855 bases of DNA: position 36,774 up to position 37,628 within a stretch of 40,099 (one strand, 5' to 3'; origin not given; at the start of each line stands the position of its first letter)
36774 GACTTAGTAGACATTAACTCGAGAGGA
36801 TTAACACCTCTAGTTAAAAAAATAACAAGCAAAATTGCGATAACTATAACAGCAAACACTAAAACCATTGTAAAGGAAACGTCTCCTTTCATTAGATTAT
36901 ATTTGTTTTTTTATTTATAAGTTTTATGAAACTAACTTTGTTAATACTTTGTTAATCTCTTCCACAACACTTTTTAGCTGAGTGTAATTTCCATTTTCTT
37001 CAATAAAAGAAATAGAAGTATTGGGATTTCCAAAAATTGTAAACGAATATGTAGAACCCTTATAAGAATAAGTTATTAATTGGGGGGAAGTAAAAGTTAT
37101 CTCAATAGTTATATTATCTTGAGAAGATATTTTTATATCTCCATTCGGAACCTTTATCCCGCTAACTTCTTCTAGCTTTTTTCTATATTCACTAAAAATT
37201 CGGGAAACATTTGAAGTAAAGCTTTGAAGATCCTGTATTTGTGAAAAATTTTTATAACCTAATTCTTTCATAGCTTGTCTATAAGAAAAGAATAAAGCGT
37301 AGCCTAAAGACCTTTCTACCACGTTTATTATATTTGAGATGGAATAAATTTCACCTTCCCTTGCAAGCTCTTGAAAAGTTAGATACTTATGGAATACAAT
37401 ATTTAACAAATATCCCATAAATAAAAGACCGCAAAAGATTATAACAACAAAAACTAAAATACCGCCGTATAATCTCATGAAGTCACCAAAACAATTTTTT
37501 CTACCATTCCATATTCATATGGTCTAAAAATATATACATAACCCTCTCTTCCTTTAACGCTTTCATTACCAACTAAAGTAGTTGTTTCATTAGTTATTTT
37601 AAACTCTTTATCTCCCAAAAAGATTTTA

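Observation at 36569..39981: Seven-gene overlapped operon of class-III-signal (type IV pilin-like) ORFans: candidate novel surface filament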

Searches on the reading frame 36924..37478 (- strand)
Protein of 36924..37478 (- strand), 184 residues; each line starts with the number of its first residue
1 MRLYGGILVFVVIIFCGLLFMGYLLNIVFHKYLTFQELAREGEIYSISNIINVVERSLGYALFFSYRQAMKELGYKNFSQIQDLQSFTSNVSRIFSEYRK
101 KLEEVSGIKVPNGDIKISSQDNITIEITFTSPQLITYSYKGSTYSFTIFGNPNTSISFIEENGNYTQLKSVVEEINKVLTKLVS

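Call 6: search_protein_families(library=pfam, max_evalue=1, proteins=[window:36924-37478:-])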
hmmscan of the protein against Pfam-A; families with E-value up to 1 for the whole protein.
window:36924-37478:- (184 aa): 1 family
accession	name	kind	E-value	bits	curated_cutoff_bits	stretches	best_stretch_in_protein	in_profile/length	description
PF14568.11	SUKH_6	-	0.1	13.6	27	0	51-159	4-100/119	SMI1-KNR4 cell-wall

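Call 13: find_encoding_contigs(protein=window:36924-37478:-, flank=10000, max_places=6)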
Protein window:36924-37478:- (184 aa): 1 contig read that carries it; 1 place shown.
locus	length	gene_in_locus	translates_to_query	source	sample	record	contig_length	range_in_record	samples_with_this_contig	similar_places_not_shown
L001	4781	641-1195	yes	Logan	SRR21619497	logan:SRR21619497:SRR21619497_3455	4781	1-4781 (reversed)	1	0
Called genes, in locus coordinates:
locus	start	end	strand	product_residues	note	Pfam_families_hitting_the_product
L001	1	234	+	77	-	?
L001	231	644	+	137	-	-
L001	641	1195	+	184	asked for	-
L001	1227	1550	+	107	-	-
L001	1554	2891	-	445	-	-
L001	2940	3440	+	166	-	-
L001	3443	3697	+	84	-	-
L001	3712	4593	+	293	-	-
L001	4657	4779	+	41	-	?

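Call 15: search_protein_families(library=ncbifam, max_evalue=10, proteins=[window:36924-37478:-])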
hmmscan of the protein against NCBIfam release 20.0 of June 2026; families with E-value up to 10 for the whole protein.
window:36924-37478:- (184 aa): 0 families

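Call 22: find_homologous_proteins(query=window:36924-37478:-, max_evalue=10)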
Query window:36924-37478:- (184 aa): 1 proteins with E <= 10 among 69 candidates.
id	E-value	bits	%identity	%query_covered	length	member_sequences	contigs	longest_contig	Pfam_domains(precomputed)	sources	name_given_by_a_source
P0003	4.3e-107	373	96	100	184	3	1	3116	-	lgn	-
